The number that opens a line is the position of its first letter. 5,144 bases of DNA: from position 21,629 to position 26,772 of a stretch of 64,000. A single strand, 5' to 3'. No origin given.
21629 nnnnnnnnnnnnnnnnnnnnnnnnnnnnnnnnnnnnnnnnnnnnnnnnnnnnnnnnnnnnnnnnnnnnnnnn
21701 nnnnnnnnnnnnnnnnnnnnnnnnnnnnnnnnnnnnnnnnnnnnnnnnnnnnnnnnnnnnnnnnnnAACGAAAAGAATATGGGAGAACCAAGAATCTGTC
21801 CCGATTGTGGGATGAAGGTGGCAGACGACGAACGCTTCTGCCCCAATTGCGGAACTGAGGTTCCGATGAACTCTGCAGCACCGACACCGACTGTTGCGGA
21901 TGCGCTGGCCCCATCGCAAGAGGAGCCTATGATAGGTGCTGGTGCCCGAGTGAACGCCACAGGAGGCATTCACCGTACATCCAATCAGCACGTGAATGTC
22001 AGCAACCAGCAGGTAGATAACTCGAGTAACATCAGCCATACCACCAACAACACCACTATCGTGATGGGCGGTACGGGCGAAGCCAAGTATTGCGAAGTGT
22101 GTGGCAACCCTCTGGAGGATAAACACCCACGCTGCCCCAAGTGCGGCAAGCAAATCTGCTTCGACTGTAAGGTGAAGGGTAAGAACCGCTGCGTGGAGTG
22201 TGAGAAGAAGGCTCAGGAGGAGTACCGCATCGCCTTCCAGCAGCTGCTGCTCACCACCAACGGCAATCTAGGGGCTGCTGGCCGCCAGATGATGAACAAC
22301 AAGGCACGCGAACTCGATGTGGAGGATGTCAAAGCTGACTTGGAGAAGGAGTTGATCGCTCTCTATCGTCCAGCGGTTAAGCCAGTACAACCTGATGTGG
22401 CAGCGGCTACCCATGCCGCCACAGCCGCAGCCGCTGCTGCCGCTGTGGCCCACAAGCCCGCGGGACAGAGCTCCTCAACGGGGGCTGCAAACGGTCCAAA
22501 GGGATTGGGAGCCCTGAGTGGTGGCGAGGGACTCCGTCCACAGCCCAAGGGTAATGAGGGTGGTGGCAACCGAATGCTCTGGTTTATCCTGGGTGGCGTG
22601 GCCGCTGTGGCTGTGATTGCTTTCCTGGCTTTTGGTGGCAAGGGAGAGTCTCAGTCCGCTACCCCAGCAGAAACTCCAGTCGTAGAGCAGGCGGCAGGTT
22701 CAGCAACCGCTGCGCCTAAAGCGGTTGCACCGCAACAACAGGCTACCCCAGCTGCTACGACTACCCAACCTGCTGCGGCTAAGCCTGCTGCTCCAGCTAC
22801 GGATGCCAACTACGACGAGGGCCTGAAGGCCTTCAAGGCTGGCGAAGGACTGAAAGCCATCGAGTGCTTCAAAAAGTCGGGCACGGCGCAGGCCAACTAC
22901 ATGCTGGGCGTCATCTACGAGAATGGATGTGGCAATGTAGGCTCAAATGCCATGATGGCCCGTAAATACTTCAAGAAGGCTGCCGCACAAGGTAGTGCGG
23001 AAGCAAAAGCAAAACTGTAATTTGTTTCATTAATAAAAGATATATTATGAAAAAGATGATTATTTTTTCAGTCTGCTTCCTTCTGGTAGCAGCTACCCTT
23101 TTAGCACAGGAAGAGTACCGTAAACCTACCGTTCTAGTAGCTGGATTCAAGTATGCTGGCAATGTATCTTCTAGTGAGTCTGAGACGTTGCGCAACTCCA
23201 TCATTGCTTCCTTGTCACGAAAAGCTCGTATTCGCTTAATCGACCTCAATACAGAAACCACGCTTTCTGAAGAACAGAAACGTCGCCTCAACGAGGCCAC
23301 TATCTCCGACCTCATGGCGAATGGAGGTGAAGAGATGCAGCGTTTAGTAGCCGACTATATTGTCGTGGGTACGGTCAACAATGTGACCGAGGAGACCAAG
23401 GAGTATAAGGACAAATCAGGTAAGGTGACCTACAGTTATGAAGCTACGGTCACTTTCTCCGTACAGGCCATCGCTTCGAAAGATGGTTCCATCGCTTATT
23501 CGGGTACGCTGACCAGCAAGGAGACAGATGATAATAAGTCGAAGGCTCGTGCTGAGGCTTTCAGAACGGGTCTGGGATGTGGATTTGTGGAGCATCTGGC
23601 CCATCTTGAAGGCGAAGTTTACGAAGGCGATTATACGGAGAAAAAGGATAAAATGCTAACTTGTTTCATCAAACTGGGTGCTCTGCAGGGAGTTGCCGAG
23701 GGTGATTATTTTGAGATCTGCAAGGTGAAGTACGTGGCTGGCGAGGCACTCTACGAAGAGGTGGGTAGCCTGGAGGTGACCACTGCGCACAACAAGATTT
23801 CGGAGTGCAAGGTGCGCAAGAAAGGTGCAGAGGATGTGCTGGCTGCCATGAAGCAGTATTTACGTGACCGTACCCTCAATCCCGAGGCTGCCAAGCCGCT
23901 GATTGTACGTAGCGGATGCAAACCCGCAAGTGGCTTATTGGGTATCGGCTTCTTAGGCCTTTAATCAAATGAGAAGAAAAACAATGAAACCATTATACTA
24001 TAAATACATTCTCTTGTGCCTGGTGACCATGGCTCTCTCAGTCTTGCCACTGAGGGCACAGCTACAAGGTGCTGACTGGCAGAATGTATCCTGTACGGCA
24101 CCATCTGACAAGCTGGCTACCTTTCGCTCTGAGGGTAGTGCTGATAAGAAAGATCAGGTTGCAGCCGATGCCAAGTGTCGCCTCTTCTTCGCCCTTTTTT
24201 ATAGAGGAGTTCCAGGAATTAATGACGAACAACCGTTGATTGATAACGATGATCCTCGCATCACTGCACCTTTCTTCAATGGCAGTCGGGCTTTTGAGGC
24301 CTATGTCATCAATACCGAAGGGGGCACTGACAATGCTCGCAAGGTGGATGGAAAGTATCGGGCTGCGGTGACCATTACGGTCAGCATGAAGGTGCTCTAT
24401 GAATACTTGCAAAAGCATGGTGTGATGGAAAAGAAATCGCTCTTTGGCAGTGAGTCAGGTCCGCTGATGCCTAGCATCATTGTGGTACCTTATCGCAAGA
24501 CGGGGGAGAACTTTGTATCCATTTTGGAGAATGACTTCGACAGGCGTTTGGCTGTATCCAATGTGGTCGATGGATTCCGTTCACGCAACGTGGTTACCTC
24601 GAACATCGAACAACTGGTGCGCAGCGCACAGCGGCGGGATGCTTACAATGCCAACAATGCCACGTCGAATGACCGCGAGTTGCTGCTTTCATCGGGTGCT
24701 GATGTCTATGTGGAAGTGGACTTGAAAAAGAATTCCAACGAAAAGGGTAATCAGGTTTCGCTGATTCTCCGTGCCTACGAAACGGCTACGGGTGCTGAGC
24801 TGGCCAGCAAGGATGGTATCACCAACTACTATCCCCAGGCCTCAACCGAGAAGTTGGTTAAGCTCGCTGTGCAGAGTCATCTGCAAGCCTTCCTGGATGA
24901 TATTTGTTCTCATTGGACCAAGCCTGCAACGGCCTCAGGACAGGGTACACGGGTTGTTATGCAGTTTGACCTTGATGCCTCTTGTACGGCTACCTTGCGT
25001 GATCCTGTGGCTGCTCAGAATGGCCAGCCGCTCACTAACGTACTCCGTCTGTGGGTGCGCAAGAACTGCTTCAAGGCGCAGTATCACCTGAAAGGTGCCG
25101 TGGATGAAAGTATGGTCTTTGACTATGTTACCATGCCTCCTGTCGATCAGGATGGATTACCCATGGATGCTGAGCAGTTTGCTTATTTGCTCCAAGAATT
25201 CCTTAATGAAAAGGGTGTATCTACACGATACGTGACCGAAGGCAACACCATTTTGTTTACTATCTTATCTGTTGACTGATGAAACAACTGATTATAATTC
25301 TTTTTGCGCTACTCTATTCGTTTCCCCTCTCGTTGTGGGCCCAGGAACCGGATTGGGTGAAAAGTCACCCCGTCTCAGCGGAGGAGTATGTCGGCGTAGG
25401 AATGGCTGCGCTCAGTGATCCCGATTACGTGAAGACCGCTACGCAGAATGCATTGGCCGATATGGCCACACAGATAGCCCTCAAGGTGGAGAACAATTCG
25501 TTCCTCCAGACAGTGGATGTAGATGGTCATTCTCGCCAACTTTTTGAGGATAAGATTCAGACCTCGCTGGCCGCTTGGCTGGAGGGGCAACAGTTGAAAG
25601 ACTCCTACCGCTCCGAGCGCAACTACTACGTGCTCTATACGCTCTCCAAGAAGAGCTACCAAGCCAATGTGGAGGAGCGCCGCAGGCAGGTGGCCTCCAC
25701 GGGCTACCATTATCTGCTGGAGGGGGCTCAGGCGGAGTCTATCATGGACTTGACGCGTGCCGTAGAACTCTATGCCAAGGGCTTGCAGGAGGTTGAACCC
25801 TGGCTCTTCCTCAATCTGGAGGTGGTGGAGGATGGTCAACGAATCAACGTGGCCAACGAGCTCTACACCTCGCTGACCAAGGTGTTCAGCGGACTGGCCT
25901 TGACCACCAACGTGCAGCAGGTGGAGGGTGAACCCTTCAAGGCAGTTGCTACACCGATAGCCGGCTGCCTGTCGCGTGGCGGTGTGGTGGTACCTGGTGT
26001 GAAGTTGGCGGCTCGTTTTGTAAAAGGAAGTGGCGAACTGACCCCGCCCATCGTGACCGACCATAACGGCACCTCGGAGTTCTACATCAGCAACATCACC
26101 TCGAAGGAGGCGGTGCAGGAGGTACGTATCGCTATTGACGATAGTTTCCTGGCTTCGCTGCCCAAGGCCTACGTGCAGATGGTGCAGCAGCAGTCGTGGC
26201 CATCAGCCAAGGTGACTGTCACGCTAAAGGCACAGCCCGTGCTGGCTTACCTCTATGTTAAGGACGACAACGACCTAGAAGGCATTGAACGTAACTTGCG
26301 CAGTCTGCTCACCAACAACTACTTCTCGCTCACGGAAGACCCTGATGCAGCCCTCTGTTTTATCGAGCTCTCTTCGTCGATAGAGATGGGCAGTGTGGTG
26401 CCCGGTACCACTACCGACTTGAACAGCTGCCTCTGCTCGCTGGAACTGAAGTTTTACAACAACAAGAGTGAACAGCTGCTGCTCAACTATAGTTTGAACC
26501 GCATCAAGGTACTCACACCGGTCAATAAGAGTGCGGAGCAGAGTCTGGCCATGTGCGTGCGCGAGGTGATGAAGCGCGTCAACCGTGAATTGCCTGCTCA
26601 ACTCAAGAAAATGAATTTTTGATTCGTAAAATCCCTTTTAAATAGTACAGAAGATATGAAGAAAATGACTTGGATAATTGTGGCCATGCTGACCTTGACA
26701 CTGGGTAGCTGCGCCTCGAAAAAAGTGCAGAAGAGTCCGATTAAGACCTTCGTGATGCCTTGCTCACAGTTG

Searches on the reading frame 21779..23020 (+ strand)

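Call 3: search_protein_families(library=pfam, proteins=[window:21779-23020:+], max_evalue=1)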
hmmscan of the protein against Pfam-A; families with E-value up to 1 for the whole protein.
window:21779-23020:+ (413 aa): 17 families
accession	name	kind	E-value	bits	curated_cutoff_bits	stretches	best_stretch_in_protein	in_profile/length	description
PF13240.11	Zn_Ribbon_1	-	2e-11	43.7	25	2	7-28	2-23/23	zinc-ribbon domain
PF12773.13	DZR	-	6.3e-09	36.3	27.3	2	7-29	1-23/45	Double zinc ribbon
PF08238.18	Sel1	-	7.8e-07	29.9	30.7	1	370-406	1-36/36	Sel1 repeat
PF13248.11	Zn_ribbon_3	-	5.3e-06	26.2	27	1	6-26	4-24/26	zinc-ribbon domain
PF17032.10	Zn_ribbon_15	-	9e-05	23.6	28.9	2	5-25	53-73/73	zinc-ribbon family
PF14803.11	Zn_ribbon_Nudix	-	0.002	18.5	25.6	0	19-28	1-10/34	Nudix N-terminal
PF09297.16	Zn_ribbon_NUD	-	0.0047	17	24.8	1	19-28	4-13/32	NADH pyrophosphatase zinc ribbon domain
PF24460.1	DUF7575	-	0.0057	16.4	28.5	1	6-29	5-28/28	Domain of unknown function (DUF7575)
PF18912.6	DZR_2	-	0.0068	16.7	27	1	4-30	7-34/56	Double zinc ribbon domain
PF10005.14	Zn_ribbon_DZR_6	-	0.028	15.6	23.4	0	7-34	4-31/93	zinc-ribbon domain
PF10571.15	UPF0547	-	0.041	14.4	29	1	7-25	3-21/26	Uncharacterised protein family UPF0547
PF12555.13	SteA-like_C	-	0.1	13.1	26.4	0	264-284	14-34/52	SteA-like C-terminal domain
PF09538.15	FYDLN_acid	-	0.12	13.5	23.9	1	2-38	7-42/105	Protein of unknown function (FYDLN_acid)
PF01485.27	IBR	-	0.25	11.9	24.3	1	101-141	17-65/65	IBR domain, a half RING-finger domain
PF08792.16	A2L_zn_ribbon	-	0.27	11.4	22.9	1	15-29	18-32/33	A2L zinc ribbon domain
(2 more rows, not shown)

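Call 4: search_protein_families(library=ncbifam, proteins=[window:21779-23020:+], max_evalue=1)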
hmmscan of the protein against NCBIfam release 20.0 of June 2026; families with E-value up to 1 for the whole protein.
window:21779-23020:+ (413 aa): 8 families
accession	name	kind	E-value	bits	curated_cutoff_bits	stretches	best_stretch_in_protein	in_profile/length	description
NF045510.1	4Cys_prefix_kin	domain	0.0004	20.6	24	0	16-27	14-25/26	4-Cys prefix domain-containing protein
TIGR02300.1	FYDLN_acid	hypoth_equivalog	0.0029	18.1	41.65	1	2-39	7-47/129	TIGR02300 family protein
NF053815.1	teico_TcaA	equivalog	0.026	13.4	550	1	6-34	3-31/463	membrane-associated protein TcaA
NF033786.1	phenyl_MerG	equivalog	0.027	14.4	350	1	358-411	53-105/217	phenylmercury resistance protein MerG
NF049953.1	ribbon_DG_selen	exception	0.028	14.3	130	2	5-26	148-169/172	zinc ribbon-containing (seleno)protein DG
NF004633.0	PRK05978.1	subfamily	0.25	10.6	187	1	117-147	35-65/149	hypothetical protein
TIGR03831.1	YgiT_finger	domain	0.37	11.1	20.2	0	6-18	34-46/46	YgiT-type zinc finger protein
NF011149.0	PRK14559.1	equivalog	0.45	9.2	374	1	6-33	3-30/642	serine/threonine phosphatase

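Call 5: search_protein_families(library=padloc, proteins=[window:21779-23020:+], max_evalue=1)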
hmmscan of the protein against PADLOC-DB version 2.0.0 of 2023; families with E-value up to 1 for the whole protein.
window:21779-23020:+ (413 aa): 1 family
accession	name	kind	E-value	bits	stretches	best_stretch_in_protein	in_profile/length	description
PDLC04061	PD-T4-6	-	0.00047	17.8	1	209-335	302-423/510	-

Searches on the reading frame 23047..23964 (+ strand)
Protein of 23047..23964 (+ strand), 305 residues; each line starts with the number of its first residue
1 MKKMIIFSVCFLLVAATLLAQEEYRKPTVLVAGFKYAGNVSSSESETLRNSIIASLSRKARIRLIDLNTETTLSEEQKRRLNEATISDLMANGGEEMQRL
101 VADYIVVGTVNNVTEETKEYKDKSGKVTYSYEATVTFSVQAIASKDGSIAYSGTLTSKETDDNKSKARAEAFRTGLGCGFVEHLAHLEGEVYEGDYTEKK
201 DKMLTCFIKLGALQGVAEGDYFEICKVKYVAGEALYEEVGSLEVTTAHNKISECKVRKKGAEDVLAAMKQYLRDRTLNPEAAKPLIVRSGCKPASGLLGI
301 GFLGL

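Call 3: search_protein_families(library=pfam, proteins=[window:23047-23964:+], max_evalue=1)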
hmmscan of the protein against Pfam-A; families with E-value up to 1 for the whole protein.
window:23047-23964:+ (305 aa): 3 families
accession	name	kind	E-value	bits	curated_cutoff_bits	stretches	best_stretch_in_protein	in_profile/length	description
PF21889.1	TPR1-like_2nd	-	0.086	13.5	27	1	186-235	4-49/125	TPR1-like, CTLH-containing domain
PF23961.1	Phage_tail_terminator_9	-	0.098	12.8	27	1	102-148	30-76/153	Phage neck terminator protein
PF04390.17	LptE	-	0.22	12.6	23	1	70-160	17-87/118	Lipopolysaccharide-assembly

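Call 4: search_protein_families(library=ncbifam, proteins=[window:23047-23964:+], max_evalue=1)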
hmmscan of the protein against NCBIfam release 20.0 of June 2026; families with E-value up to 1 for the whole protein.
window:23047-23964:+ (305 aa): 1 family
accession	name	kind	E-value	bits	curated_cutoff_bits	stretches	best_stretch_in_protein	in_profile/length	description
NF053823.1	SCO2321_fam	equivalog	0.064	12.1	300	1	105-187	153-232/405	SCO2321 family membrane protein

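Call 5: search_protein_families(library=padloc, proteins=[window:23047-23964:+], max_evalue=1)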
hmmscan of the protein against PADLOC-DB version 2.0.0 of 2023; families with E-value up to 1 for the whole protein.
window:23047-23964:+ (305 aa): 1 family
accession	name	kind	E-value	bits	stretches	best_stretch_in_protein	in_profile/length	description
PDLC03699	HEase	-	0.0035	14.3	1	132-230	286-383/409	homing endonuclease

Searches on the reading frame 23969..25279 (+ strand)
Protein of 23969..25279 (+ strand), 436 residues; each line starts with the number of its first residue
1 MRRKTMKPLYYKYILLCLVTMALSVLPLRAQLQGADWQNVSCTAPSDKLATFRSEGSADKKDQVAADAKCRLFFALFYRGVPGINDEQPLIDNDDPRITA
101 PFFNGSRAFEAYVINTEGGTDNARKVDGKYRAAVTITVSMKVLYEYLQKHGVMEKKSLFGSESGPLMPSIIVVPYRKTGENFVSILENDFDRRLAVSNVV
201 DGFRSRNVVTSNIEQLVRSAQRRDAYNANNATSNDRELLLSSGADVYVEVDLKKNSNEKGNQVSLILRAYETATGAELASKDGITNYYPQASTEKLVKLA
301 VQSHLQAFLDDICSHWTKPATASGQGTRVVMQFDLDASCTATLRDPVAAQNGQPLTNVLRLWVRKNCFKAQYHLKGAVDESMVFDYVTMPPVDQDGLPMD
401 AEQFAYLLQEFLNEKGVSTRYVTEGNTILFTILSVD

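Call 3: search_protein_families(library=pfam, proteins=[window:23969-25279:+], max_evalue=1)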
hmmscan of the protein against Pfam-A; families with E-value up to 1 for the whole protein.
window:23969-25279:+ (436 aa): 1 family
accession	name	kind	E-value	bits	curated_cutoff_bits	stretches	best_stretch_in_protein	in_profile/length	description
PF19672.4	DUF6175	-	3.7e-49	167.9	23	1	167-430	2-291/293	Family of unknown function (DUF6175)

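Call 4: search_protein_families(library=ncbifam, proteins=[window:23969-25279:+], max_evalue=1)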
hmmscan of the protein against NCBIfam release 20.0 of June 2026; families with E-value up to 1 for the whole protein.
window:23969-25279:+ (436 aa): 1 family
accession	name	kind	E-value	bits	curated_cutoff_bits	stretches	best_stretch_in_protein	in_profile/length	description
NF051843.1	ImmProtDddIBurk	equivalog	0.022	14.9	200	0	201-232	4-34/119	CDI system double-stranded DNA deaminase immunity protein DddI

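Call 5: search_protein_families(library=padloc, proteins=[window:23969-25279:+], max_evalue=1)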
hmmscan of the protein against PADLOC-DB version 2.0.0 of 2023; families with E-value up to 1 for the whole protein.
window:23969-25279:+ (436 aa): 0 families

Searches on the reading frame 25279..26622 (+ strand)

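Call 16: search_protein_families(library=pfam, proteins=[window:25279-26622:+], max_evalue=0.01)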
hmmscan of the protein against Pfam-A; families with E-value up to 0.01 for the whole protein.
window:25279-26622:+ (447 aa): 1 family
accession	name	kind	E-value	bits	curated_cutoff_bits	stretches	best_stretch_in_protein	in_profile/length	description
PF02169.21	LPP20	-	7.7e-11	42.7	25.9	1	24-122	1-96/97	LPP20 lipoprotein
